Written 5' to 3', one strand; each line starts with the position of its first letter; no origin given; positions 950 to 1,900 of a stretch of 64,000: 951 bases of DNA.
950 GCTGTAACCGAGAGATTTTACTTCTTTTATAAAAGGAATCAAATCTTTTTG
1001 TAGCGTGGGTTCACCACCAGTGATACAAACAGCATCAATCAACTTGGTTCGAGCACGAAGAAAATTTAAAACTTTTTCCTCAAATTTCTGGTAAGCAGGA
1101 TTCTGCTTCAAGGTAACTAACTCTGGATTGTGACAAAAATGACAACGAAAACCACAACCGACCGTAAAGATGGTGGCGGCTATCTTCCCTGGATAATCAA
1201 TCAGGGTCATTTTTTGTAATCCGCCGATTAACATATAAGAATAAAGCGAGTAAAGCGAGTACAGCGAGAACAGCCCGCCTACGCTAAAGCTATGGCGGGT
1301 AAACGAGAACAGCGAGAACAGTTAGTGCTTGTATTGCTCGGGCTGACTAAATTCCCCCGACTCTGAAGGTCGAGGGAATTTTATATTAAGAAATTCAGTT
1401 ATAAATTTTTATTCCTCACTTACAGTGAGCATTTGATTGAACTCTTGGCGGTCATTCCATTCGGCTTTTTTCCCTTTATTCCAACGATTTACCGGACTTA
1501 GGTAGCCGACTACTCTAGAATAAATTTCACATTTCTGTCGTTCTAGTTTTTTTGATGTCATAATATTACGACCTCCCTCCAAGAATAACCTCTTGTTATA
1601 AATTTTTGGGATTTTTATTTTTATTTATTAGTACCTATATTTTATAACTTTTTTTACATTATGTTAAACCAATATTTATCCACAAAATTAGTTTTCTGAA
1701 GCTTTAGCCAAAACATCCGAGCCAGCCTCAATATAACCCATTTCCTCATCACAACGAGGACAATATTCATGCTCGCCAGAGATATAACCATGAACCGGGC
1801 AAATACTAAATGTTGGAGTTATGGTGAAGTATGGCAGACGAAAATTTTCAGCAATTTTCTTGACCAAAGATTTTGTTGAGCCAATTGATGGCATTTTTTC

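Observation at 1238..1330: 9-bp AGCGAG tandem arrays placed directly against start codons at three loci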

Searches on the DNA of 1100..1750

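Call 48: search_rna_families(source=window, start=1100, end=1750, threshold=evalue, max_evalue=10)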
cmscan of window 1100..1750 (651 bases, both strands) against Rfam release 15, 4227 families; matches with E-value up to 10: 5.
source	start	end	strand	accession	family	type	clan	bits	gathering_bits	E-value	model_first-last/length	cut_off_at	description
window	1497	1577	-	RF01183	SNORD19B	Gene; snRNA; snoRNA; CD-box;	CL00048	20.7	50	1.4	1-84/84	no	Small nucleolar RNA SNORD19B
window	1352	1484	-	RF02857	30_255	Gene; sRNA;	-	20.2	197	1.2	1-213/213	no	Leptospira sRNA 30_255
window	1127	1158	-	RF01344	CRISPR-DR34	Gene; CRISPR;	-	19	35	0.71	1-36/36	no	CRISPR RNA direct repeat element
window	1381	1421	-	RF01302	snoU36a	Gene; snRNA; snoRNA; CD-box;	CL00051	18.8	45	0.59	46-86/90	no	SnoRNA U36a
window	1362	1425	-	RF00145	snoZ105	Gene; snRNA; snoRNA; CD-box;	-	17.5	45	3.6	1-72/72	no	Small nucleolar RNA Z105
